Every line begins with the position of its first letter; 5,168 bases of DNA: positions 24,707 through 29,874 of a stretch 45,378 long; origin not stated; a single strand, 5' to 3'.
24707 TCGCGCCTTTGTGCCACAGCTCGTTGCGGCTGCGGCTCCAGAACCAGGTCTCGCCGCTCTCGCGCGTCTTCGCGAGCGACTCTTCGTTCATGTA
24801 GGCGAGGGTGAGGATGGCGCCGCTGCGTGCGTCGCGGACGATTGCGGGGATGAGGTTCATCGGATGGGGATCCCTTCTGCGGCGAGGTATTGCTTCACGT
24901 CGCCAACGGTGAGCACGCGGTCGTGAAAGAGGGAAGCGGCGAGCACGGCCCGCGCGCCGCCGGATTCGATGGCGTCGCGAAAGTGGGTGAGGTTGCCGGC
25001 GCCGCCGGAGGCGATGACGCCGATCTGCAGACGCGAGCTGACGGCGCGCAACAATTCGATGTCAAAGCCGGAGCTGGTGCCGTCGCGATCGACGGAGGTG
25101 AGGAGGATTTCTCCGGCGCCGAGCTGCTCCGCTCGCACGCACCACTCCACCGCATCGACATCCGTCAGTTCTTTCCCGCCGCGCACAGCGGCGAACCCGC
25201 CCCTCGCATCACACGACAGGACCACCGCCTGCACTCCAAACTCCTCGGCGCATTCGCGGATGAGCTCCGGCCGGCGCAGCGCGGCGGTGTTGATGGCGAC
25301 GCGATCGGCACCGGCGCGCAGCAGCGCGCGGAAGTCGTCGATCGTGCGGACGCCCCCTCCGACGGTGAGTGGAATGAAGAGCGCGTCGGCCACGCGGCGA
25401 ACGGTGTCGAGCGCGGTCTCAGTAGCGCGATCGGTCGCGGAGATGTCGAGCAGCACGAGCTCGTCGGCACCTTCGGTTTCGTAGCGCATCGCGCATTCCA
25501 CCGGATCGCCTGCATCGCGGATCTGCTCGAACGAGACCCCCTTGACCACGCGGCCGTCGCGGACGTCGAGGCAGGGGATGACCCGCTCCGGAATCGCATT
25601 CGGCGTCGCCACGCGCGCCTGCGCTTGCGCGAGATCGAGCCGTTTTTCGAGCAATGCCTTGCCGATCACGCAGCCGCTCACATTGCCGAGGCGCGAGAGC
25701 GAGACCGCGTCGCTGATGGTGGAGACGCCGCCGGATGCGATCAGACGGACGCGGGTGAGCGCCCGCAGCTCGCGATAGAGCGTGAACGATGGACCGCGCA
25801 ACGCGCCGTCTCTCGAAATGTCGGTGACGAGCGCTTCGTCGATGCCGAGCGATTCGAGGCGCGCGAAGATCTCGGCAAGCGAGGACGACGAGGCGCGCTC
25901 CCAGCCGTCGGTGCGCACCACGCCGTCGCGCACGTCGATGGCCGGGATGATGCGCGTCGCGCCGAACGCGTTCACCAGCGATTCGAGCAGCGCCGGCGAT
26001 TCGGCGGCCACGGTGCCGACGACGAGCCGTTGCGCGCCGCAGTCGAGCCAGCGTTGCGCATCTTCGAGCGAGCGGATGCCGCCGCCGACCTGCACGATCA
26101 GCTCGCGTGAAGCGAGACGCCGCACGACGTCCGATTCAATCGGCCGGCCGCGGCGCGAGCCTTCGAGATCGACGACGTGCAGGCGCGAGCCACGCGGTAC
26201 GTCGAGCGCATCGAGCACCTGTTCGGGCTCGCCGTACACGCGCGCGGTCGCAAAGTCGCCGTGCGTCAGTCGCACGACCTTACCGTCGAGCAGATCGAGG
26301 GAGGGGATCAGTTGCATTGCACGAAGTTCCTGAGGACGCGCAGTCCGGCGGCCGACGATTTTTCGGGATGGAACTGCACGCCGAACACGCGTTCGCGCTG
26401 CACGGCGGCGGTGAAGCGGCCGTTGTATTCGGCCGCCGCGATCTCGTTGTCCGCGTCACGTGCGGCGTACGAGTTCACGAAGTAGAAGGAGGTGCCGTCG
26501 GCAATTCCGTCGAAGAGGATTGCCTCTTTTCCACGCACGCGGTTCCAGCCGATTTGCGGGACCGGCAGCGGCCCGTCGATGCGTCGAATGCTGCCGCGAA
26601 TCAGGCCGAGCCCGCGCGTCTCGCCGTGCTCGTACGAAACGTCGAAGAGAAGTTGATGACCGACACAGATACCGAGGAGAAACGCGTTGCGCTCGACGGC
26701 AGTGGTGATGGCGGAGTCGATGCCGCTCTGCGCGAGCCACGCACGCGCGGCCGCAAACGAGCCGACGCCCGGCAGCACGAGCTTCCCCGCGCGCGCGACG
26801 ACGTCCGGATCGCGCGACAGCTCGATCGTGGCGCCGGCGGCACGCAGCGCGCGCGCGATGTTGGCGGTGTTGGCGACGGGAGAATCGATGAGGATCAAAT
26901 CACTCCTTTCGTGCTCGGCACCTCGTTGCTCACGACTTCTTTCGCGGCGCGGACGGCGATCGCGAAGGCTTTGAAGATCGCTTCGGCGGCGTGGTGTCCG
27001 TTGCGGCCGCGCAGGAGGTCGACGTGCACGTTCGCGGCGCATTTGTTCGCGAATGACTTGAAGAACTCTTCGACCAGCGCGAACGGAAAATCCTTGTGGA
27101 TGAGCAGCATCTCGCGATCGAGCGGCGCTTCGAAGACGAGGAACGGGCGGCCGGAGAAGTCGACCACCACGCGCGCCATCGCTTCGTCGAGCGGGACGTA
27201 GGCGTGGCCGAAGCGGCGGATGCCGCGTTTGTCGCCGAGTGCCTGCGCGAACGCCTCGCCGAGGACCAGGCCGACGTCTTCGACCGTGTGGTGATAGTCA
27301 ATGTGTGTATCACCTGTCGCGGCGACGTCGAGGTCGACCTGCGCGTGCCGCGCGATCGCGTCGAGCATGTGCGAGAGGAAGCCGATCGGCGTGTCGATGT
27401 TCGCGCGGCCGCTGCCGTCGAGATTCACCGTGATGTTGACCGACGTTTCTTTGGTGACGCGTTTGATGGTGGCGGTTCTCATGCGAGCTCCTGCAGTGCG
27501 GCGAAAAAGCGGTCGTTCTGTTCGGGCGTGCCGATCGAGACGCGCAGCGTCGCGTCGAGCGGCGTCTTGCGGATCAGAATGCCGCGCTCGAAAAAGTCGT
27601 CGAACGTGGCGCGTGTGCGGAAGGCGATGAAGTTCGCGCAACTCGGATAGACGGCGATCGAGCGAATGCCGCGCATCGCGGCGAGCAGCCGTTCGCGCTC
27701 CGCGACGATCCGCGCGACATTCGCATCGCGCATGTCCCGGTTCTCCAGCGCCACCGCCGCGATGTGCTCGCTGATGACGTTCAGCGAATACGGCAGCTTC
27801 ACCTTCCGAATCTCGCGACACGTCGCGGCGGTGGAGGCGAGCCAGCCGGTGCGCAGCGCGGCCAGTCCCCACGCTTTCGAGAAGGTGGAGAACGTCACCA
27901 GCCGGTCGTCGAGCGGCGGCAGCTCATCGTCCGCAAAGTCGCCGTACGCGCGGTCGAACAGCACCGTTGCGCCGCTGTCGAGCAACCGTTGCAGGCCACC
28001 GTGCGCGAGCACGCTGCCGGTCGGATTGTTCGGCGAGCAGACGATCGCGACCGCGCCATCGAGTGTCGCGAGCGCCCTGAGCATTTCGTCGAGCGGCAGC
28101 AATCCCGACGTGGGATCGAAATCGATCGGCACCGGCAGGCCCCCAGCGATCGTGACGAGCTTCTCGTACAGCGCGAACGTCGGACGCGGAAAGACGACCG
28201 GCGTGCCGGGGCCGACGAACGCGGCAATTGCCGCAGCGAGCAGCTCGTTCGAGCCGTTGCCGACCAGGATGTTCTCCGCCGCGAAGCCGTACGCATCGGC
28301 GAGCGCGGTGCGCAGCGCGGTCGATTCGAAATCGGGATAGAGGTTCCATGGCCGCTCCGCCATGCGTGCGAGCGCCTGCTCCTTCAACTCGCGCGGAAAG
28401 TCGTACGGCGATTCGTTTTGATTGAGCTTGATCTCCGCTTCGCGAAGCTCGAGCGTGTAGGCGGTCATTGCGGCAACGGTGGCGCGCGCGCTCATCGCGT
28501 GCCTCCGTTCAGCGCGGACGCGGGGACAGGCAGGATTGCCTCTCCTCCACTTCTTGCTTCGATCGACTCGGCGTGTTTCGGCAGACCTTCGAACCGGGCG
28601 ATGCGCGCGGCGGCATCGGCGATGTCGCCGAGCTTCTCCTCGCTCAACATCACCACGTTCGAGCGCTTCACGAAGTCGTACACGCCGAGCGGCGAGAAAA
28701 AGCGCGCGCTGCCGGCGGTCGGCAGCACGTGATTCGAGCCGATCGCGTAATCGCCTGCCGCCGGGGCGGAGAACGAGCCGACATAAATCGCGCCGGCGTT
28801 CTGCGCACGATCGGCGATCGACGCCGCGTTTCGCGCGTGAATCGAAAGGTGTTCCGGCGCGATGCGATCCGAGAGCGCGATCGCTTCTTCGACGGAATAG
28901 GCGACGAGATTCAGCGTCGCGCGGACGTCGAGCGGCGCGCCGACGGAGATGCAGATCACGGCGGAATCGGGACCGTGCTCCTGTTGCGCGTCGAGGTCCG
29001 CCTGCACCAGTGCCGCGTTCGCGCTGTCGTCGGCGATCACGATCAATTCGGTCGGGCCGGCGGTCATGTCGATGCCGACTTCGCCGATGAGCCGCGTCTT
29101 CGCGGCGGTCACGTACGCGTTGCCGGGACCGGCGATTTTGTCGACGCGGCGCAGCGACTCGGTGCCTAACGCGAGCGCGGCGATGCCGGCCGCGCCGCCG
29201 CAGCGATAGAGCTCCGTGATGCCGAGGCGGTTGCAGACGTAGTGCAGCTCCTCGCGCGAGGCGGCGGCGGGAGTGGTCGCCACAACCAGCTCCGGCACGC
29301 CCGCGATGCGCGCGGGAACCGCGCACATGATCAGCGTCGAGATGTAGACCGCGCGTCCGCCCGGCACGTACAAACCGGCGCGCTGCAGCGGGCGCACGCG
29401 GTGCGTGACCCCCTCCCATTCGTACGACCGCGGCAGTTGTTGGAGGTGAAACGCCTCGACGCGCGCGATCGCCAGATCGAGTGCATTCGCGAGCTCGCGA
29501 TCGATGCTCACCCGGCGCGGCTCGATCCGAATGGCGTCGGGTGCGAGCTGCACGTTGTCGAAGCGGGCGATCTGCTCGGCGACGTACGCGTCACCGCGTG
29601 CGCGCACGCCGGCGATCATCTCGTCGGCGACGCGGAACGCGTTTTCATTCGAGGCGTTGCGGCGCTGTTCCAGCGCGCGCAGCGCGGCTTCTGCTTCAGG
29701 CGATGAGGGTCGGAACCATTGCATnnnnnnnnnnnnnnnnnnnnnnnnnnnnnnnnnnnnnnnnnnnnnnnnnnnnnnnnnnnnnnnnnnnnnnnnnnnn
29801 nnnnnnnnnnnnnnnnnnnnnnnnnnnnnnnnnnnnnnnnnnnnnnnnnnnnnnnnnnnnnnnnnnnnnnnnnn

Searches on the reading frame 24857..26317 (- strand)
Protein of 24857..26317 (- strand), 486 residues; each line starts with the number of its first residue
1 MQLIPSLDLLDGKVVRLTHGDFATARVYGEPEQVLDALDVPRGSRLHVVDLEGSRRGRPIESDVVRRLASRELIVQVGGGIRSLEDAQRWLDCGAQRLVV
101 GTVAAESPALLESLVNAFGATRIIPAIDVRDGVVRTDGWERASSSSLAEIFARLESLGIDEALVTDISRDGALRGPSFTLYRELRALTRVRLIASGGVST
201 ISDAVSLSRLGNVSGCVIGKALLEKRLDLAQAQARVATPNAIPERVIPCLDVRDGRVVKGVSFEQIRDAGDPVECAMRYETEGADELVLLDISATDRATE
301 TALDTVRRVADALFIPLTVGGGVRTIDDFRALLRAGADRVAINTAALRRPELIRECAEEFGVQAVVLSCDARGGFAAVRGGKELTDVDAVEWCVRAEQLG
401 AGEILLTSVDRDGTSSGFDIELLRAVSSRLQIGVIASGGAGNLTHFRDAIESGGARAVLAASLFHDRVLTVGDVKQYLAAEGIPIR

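Call 37: search_protein_families(library=pfam, proteins=[window:24857-26317:-])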
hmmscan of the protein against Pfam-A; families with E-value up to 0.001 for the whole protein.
window:24857-26317:- (486 aa): 7 families
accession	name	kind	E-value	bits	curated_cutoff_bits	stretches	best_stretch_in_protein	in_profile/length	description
PF00977.27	His_biosynth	-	9.6e-143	473.8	23.6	2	245-469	1-227/228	Histidine biosynthesis protein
PF01207.24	Dus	-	9.5e-12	45.1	20.4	1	273-355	141-226/311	Dihydrouridine synthase (Dus)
PF01180.27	DHO_dh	-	4.9e-09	36.2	27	0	300-347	224-274/291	Dihydroorotate dehydrogenase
PF01884.23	PcrB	-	1.1e-06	28.7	23.9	1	63-112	173-216/226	PcrB family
PF02581.23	TMP-TENI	-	5.8e-05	23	27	0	276-344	108-178/180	Thiamine monophosphate synthase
PF04131.20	NanE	-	0.00057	19.6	27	0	63-104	135-176/192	Putative N-acetylmannosamine-6-phosphate epimerase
PF03060.21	NMO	-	0.00061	19.7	28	0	300-347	179-226/331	Nitronate monooxygenase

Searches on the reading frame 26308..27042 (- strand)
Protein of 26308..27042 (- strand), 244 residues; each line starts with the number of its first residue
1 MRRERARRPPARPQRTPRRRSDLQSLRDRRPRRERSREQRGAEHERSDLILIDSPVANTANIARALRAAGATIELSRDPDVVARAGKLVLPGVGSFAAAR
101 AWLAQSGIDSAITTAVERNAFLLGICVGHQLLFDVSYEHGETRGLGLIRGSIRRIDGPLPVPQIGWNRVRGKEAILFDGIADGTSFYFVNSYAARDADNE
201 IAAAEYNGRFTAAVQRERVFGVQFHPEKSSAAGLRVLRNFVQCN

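Call 37: search_protein_families(library=pfam, proteins=[window:26308-27042:-])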
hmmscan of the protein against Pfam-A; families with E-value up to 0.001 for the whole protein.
window:26308-27042:- (244 aa): 3 families
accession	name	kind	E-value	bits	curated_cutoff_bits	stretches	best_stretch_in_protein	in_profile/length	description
PF00117.34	GATase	-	6.2e-17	62.3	22.8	1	51-241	2-187/190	Glutamine amidotransferase class-I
PF07685.20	GATase_3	-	2.2e-06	27.9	27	1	66-148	19-111/196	CobB/CobQ-like glutamine amidotransferase domain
PF01174.25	SNO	-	0.00057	20.2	27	0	195-242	139-184/188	SNO glutamine amidotransferase family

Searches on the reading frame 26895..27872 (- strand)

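Call 6: search_protein_families(library=pfam, proteins=[window:26895-27872:-])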
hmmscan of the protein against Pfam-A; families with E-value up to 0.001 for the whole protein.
window:26895-27872:- (325 aa): 1 family
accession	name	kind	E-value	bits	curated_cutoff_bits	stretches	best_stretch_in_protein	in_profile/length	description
PF00475.24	IGPD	-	1.3e-59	200.9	27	1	161-306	1-143/144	Imidazoleglycerol-phosphate dehydratase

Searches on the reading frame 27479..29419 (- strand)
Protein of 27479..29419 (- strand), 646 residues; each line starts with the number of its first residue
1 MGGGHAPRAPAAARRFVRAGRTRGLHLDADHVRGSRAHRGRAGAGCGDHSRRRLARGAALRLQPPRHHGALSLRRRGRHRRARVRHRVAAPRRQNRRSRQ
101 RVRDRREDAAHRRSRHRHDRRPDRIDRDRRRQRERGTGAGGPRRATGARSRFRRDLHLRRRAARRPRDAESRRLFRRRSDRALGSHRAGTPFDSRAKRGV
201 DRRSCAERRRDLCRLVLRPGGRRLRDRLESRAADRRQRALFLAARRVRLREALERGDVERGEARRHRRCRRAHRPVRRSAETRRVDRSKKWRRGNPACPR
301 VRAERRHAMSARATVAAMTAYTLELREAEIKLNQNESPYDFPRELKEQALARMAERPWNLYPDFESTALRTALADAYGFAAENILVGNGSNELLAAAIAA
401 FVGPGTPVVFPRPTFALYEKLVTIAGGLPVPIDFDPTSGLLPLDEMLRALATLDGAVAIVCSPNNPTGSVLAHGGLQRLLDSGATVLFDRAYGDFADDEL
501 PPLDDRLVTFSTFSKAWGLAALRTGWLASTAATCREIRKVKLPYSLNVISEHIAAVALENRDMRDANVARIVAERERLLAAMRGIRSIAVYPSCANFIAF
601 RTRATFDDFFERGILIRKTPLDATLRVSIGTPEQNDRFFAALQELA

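Call 6: search_protein_families(library=pfam, proteins=[window:27479-29419:-])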
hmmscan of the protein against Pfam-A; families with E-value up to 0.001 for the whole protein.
window:27479-29419:- (646 aa): 2 families
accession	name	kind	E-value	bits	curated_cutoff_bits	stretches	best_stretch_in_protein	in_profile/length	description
PF00155.27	Aminotran_1_2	-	5.1e-47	161.2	19.7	1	330-642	4-361/361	Aminotransferase class I and II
PF01041.23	DegT_DnrJ_EryC1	-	6.1e-05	22.8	19.8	1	365-452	25-111/360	DegT/DnrJ/EryC1/StrS aminotransferase family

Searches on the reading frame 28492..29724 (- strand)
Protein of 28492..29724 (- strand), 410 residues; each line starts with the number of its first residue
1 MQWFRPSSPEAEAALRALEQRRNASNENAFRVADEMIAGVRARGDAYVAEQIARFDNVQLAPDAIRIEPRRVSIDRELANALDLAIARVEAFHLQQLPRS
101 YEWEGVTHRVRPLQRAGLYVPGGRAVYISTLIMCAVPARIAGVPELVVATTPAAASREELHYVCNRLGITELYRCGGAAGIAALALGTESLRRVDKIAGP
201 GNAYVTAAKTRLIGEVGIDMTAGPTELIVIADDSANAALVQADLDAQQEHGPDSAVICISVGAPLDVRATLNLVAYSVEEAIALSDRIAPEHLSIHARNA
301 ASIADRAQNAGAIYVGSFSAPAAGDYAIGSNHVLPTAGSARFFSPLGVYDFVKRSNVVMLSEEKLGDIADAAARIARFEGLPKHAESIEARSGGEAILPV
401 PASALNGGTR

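Call 6: search_protein_families(library=pfam, proteins=[window:28492-29724:-])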
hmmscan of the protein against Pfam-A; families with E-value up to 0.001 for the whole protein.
window:28492-29724:- (410 aa): 1 family
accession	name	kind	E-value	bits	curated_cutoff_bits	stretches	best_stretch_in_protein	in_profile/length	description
PF00815.25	Histidinol_dh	-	5.9e-117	391.6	27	2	20-261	2-256/411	Histidinol dehydrogenase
